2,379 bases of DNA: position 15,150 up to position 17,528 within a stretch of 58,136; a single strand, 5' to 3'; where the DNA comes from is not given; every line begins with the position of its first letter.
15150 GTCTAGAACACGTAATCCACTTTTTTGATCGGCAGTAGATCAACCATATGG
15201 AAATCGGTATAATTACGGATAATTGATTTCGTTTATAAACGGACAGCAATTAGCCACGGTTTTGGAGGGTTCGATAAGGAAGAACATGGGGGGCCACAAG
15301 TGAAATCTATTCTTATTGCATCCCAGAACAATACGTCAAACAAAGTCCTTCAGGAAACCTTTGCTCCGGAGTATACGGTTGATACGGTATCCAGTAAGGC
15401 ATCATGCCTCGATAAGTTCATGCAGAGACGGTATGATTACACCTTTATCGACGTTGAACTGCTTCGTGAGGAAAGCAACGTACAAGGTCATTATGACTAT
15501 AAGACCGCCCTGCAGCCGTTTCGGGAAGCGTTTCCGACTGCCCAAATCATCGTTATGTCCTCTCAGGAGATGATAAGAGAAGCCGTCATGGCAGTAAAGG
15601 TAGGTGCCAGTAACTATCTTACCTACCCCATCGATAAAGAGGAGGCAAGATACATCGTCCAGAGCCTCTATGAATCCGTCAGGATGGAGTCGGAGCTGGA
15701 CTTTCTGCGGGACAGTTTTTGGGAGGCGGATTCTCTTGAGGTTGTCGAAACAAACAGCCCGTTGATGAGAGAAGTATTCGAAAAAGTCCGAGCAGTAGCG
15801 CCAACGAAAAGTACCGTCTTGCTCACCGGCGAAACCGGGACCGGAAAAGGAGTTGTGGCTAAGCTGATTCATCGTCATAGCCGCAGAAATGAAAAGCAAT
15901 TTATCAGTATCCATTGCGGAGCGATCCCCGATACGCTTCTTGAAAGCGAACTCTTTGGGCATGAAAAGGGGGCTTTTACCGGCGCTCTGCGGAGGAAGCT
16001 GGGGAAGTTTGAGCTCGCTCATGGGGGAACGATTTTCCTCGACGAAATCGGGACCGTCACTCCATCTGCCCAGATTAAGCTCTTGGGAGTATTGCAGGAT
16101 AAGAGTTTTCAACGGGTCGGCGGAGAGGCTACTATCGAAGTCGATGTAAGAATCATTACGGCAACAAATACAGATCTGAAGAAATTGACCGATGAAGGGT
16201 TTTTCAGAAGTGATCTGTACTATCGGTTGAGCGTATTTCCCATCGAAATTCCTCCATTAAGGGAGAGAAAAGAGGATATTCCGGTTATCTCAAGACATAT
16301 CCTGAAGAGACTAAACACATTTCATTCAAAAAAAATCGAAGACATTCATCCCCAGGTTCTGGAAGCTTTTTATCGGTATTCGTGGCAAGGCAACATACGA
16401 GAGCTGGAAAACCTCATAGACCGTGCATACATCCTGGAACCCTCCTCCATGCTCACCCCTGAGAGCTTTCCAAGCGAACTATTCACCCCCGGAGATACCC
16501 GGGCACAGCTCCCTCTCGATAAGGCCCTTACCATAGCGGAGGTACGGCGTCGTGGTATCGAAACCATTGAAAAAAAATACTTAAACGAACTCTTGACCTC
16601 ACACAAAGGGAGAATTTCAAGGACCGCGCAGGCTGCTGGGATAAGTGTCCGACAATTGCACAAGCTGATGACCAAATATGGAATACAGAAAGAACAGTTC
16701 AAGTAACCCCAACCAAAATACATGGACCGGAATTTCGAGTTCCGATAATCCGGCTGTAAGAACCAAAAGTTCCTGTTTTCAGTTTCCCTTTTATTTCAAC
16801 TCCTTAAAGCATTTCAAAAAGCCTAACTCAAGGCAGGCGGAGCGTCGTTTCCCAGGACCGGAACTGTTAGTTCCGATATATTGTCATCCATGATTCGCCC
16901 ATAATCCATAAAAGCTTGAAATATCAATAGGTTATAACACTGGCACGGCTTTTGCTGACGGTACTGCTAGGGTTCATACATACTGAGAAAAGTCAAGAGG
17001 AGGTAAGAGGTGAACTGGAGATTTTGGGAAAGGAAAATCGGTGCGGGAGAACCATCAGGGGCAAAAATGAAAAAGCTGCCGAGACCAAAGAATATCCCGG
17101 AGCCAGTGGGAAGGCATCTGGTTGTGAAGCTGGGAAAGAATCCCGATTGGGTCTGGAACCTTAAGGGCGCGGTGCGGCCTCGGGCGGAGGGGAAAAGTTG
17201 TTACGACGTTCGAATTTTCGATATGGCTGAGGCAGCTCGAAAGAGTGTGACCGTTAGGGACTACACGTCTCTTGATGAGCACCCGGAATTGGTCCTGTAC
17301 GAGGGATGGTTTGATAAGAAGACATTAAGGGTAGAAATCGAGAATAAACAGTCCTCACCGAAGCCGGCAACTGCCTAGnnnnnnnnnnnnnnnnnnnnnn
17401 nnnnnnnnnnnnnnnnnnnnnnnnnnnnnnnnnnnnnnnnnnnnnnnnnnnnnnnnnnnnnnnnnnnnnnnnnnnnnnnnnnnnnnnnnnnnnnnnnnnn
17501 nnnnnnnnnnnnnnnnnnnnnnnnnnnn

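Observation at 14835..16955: Orphan sigma54 activator flanked by two perfect divergent -24/-12 promoters and mirror-image triplets of a GGAAC-N5-GTTCC dyad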

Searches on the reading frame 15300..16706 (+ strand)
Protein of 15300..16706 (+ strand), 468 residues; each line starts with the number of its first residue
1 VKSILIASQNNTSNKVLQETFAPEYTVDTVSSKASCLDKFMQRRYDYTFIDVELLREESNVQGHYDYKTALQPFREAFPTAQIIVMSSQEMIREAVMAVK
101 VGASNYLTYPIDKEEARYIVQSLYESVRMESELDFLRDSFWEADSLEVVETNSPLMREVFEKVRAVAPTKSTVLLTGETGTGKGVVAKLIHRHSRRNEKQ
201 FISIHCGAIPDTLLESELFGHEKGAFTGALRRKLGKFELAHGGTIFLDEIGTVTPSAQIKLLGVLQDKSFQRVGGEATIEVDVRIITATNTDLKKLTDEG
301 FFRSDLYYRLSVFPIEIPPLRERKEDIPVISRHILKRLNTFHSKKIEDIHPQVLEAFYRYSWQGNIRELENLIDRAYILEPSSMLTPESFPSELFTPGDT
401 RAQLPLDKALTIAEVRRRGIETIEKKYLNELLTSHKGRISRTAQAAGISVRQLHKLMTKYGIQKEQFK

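Call 5: search_protein_families(library=pfam, proteins=[window:15300-16706:+])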
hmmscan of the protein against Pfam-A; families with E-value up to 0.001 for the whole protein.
window:15300-16706:+ (468 aa): 8 families
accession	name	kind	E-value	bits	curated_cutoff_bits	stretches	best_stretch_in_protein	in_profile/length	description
PF00158.32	Sigma54_activat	-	5.7e-68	228.3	20.2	1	151-316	3-168/168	Sigma-54 interaction domain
PF25601.1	AAA_lid_14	-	4.7e-23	81.2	27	1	321-400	1-80/87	AAA+ ATPase lid domain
PF14532.12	Sigma54_activ_2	-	1.4e-19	71.2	25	1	152-320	3-138/138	Sigma-54 interaction domain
PF07728.20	AAA_5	-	2.2e-08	34.6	22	1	173-291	2-123/139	AAA domain (dynein-related subfamily)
PF00072.30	Response_reg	-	6.6e-08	33.1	30.2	1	4-117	1-107/111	Response regulator receiver domain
PF02954.25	HTH_8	-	7.7e-06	26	22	1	420-460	2-42/42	Bacterial regulatory protein, Fis family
PF13191.12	AAA_16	-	1.5e-05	26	32.6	1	157-213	13-73/167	AAA ATPase domain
PF00004.35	AAA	-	3.2e-05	24.8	21.2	1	173-296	1-114/131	ATPase family associated with various cellular activities (AAA)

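Call 7: search_protein_families(library=ncbifam, proteins=[window:15300-16706:+])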
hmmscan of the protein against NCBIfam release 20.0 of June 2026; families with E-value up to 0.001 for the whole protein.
window:15300-16706:+ (468 aa): 33 families (the best 25 are shown)
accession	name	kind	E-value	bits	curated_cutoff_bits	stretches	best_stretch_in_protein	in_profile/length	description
TIGR02915.1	PEP_resp_reg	equivalog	5.4e-107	358.4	502.6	1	4-463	1-445/445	PEP-CTERM-box response regulator transcription factor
NF008469.0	PRK11361.1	equivalog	1.1e-106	357.4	714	1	2-463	5-457/461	acetoacetate metabolism transcriptional regulator AtoC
TIGR01817.1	nifA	equivalog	3.4e-102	342.9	528.85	1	142-390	191-438/534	nif-specific transcriptional activator NifA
TIGR01818.1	ntrC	equivalog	1.6e-98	330.5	558.6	1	6-442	3-429/463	nitrogen regulation protein NR(I)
NF041552.1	TF_PrdR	equivalog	1.9e-94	317.1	795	1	130-460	248-576/577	sigma-54 dependent transcriptional regulator PrdR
NF003451.0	PRK05022.1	equivalog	2.7e-91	306.8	476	1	151-463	194-511/512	nitric oxide reductase transcriptional regulator NorR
NF038308.1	RNA_repair_RtcR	equivalog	1.6e-88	297.9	650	1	25-454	55-505/530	RNA repair transcriptional activator RtcR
NF051870.1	NAssimRespRegNtrX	equivalog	4.9e-86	289.4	600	1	25-461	26-451/452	nitrogen assimilation response regulator NtrX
NF007689.0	PRK10365.1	equivalog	5.8e-85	285.7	760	1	24-383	29-375/441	sigma-54-dependent response regulator transcription factor ZraR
NF050807.1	TransRegFlbDCaul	equivalog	7.7e-85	285.4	750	1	83-460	73-438/454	sigma-54-dependent transcriptional regulator FlbD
NF011695.0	PRK15115.1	equivalog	6.8e-83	278.9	763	1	24-468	30-444/445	two-component system response regulator GlrR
NF041946.1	LuxO_transreg_Vib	equivalog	3.1e-81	273.5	800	1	27-404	23-390/463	quorum-sensing sigma-54 dependent transcriptional regulator LuxO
NF041906.1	V4R_TF_MobR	exception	2.2e-79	267.4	999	1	152-454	237-538/544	phenol degradation transcriptional regulator MobR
NF011958.0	PRK15429.1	equivalog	9.8e-78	262.4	830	1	151-466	383-690/692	formate hydrogenlyase transcriptional activator FlhA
NF008176.1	PRK10923.1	equivalog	2.5e-77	260.5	620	1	69-455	64-445/469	nitrogen regulation protein NR(I)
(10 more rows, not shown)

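Call 12: find_related_loci(query=window:15300-16706:+, collection=genome_contigs, flank=6000)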
Query window:15300-16706:+ (468 aa) in genome_contigs; peptide patterns used: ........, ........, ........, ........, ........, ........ (x = any residue, [..] = any of these).
259 stretches matched a pattern; 27 encode a relative of the query (tblastn E <= 1e-3); 27 distinct loci.
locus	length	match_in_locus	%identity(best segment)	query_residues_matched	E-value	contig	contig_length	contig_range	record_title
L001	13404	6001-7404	71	1-468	0e+0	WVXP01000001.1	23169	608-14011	MAG: Proteobacteria bacterium isolate CS1-C027 C_merged_R1_(paired)_contig_2489, whole genome shotgun sequence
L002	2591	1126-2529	67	1-468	0e+0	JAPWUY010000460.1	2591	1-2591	MAG: Thermodesulfobacteriota bacterium isolate RSWS15 scaffold_9818_c1, whole genome shotgun sequence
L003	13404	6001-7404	65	1-468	0e+0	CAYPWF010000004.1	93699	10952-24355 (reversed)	MAG TPA_asm: uncultured Desulfarculaceae bacterium isolate binchicken_co274_493 genome assembly, contig: NODE_578_length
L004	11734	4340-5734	67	1-468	0e+0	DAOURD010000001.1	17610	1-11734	MAG TPA_asm: Desulfobacterales bacterium isolate CSMAG_143 CSMAG_143_k141_556138_length_17610_cov_56.0000, whole genome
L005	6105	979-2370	66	1-468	0e+0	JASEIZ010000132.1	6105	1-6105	MAG: Desulfobacterales bacterium isolate Yes71-19 NODE_132_length_6105_cov_4.545695, whole genome shotgun sequence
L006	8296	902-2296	64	1-468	0e+0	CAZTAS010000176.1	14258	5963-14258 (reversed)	MAG TPA_asm: uncultured Thermodesulfobacteriota bacterium isolate SRP323688_co1_150 genome assembly, contig: NODE_6683_l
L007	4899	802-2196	64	1-468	0e+0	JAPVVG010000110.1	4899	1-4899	MAG: Desulfobacteraceae bacterium isolate SB_S3_bin18 SB_S3_bin18_000000000110, whole genome shotgun sequence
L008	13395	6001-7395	65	1-468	0e+0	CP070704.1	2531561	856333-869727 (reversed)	MAG: Deltaproteobacteria bacterium isolate bin55 chromosome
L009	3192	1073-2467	64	1-468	0e+0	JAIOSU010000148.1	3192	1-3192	MAG: Clostridiales bacterium isolate SMBSF52 bin_38_k127_1026861, whole genome shotgun sequence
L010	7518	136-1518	65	5-468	0e+0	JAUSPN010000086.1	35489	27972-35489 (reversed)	MAG: Candidatus Desulfaltia sp. isolate E21_metabat.bin.72 E21_k141_319141, whole genome shotgun sequence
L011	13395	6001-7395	63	1-468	0e+0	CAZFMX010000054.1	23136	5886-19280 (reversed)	MAG TPA_asm: uncultured Desulfobacteraceae bacterium isolate binchicken_co178_257 genome assembly, contig: NODE_2984_len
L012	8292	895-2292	64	1-468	0e+0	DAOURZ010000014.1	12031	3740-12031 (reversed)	MAG TPA_asm: Deltaproteobacteria bacterium isolate CSMAG_533 CSMAG_533_k127_20306_length_12031_cov_7.0000, whole genome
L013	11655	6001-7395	62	1-468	0e+0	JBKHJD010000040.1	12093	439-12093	MAG: Syntrophobacteria bacterium isolate D4M11_17 NODE_3045_length_12093_cov_6.435537, whole genome shotgun sequence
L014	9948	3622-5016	61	1-468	0e+0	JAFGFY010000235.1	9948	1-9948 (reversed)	MAG: Deltaproteobacteria bacterium isolate Zod_Metabat.1351 k87_8529083, whole genome shotgun sequence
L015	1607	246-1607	63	1-457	0e+0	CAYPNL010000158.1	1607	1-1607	MAG TPA_asm: uncultured Desulfobacteraceae bacterium isolate SRP067234_co1_7 genome assembly, contig: k99_131562, whole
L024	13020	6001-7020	61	1-343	3e-143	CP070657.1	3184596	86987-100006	MAG: Deltaproteobacteria bacterium isolate bin80 chromosome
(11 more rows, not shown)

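Call 13: find_encoding_contigs(protein=window:15300-16706:+, flank=3000, max_places=6)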
Protein window:15300-16706:+ (468 aa): no gene with exactly this product is on record in the collection.

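Call 25: search_protein_families(library=pfam, proteins=[L004:2246-3868:-, L007:3242-4522:+, L007:2518-3210:+, L012:3468-6032:+, L008:547-1788:+, L008:2896-3816:+, L011:8571-9635:+, L011:4578-5906:-, L024:1004-2779:-, L024:3124-3558:-], max_evalue=0.001)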
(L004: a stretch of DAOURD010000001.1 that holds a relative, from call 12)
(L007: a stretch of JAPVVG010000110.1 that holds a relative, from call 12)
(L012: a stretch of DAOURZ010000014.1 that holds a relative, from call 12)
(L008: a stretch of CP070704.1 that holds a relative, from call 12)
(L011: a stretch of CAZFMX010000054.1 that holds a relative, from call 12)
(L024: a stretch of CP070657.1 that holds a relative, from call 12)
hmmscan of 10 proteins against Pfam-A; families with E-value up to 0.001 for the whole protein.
L004:2246-3868:- (540 aa): 1 family
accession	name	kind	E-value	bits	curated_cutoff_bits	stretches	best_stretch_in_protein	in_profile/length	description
PF00118.29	Cpn60_TCP1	-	2.1e-80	271.2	34.3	1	22-522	1-489/490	TCP-1/cpn60 chaperonin family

L007:3242-4522:+ (426 aa): 3 families
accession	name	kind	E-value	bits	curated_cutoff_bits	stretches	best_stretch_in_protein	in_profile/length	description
PF00534.26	Glycos_transf_1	-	2.3e-13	50.5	26.4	2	309-386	88-164/172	Glycosyl transferases group 1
PF13692.12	Glyco_trans_1_4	-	2.3e-05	25.1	27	1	308-378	71-140/142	Glycosyl transferases group 1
PF13439.12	Glyco_transf_4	-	3.1e-05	24.5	28.5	1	33-200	19-168/170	Glycosyltransferase Family 4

L007:2518-3210:+ (230 aa): 2 families
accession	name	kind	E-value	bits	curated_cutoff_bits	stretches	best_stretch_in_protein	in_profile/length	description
PF13419.12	HAD_2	-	4.4e-31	108.8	23.8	1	13-195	1-178/178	Haloacid dehalogenase-like hydrolase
PF00702.32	Hydrolase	-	3.3e-18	67.2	26.4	1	10-189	1-191/191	haloacid dehalogenase-like hydrolase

L012:3468-6032:+ (854 aa): 3 families
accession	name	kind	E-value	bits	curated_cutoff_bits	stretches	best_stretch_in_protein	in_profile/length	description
PF00924.24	MS_channel_2nd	-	6.7e-21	74.6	20.2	1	672-738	1-67/68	Mechanosensitive ion channel, beta-domain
PF21082.3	MS_channel_3rd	-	6e-18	65.5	21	1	747-828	2-88/88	Mechanosensitive ion channel MscS, C-terminal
PF21088.3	MS_channel_1st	-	4.2e-09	36.7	23.1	1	630-671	1-42/42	Mechanosensitive ion channel, transmembrane helices 2/3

L008:547-1788:+ (413 aa): 0 families

L008:2896-3816:+ (306 aa): 3 families
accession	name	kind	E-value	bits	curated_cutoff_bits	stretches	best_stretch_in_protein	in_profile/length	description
PF04041.19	Glyco_hydro_130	-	4.1e-53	180.9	26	1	28-303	32-310/320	beta-1,4-mannooligosaccharide phosphorylase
PF04616.20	Glyco_hydro_43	-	8.2e-12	45.5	32.2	1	89-194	10-114/288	Glycosyl hydrolases family 43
PF00251.26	Glyco_hydro_32N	-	4.2e-10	40.1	22.1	1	18-139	56-180/307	Glycosyl hydrolases family 32 N-terminal domain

L011:8571-9635:+ (354 aa): 1 family
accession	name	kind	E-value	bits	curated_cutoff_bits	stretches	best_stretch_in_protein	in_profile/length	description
PF01544.23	CorA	-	1.1e-73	248.5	27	1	61-350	3-292/292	CorA-like Mg2+ transporter protein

L011:4578-5906:- (442 aa): 0 families

L024:1004-2779:- (591 aa): 1 family
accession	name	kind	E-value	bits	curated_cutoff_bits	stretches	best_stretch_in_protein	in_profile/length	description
PF00246.29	Peptidase_M14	-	4.9e-08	33.4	21.6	1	49-166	3-134/286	Zinc carboxypeptidase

L024:3124-3558:- (144 aa): 0 families

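Call 52: search_solved_structures(query=window:15300-16706:+, max_evalue=1e-20, show_alignments=1)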
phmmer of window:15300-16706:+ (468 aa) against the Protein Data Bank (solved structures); distinct sequences matched with E-value up to 1e-20: 35.
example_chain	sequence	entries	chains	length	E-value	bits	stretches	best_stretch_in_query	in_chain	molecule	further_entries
4l4u_A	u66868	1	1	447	4.1e-80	273.3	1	72-386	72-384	Transcriptional regulator (NtrC family)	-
1ny5_A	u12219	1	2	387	4.7e-80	273.1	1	71-381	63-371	transcriptional regulator (NtrC family)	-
6jdi_A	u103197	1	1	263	2.8e-73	250.8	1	154-392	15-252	Nitrogen assimilation regulatory protein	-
6j7e_A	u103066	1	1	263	1.4e-72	248.5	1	154-392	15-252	Nitrogen assimilation regulatory protein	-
5exx_A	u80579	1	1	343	1.5e-72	248.3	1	153-400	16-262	Transcriptional regulator FleQ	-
7ejw_C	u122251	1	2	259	1.6e-72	248.3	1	154-391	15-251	Transcriptional regulator FleQ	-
5exp_A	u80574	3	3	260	1.6e-72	248.2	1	153-391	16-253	Transcriptional regulator FleQ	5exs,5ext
26jl_A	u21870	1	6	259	1.9e-72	248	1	156-392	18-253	Flagellar regulatory protein A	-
8p53_C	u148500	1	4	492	2.7e-72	247.5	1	153-400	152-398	Transcriptional regulator FleQ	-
9qq6_C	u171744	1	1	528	3.2e-72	247.3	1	148-388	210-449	Nif-specific regulatory protein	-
6jdl_A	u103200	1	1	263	3.6e-72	247.1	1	154-392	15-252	Nitrogen assimilation regulatory protein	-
8pb9_D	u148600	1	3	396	5e-72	246.6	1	153-391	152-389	Transcriptional regulator FleQ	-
1ny6_A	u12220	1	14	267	7.2e-72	246.1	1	151-381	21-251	transcriptional regulator (NtrC family)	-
1ojl_A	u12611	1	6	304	7.2e-72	246.1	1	152-394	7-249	TRANSCRIPTIONAL REGULATORY PROTEIN ZRAR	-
4ly6_A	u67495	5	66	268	7.4e-72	246.1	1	151-381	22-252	Transcriptional regulator (NtrC family)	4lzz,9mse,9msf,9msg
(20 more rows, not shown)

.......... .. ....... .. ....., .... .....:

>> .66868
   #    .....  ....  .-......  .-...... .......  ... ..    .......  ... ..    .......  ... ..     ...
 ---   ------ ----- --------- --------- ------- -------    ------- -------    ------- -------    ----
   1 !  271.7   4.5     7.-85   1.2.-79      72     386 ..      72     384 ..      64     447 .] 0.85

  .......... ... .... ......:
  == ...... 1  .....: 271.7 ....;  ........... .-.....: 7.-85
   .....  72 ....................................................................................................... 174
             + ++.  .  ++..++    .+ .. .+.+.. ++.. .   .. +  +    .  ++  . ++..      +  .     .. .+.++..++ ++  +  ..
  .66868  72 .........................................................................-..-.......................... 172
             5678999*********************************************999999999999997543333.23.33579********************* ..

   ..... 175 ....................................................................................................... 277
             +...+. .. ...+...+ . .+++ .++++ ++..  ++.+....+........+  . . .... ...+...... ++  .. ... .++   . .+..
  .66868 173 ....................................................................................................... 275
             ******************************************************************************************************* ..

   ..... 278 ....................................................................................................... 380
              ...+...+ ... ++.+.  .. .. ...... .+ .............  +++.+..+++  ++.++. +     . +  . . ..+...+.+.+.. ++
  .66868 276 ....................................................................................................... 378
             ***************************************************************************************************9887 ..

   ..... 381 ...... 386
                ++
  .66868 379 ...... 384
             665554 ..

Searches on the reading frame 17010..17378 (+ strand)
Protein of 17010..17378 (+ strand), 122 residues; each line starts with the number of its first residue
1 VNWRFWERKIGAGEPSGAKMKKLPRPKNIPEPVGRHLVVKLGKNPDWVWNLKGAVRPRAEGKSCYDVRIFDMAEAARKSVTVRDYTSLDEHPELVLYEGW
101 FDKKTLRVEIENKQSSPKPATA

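Call 5: search_protein_families(library=pfam, proteins=[window:17010-17378:+])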
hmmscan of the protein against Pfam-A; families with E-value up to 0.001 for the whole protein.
window:17010-17378:+ (122 aa): 0 families

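Call 7: search_protein_families(library=ncbifam, proteins=[window:17010-17378:+])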
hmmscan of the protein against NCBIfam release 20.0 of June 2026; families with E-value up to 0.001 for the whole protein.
window:17010-17378:+ (122 aa): 0 families
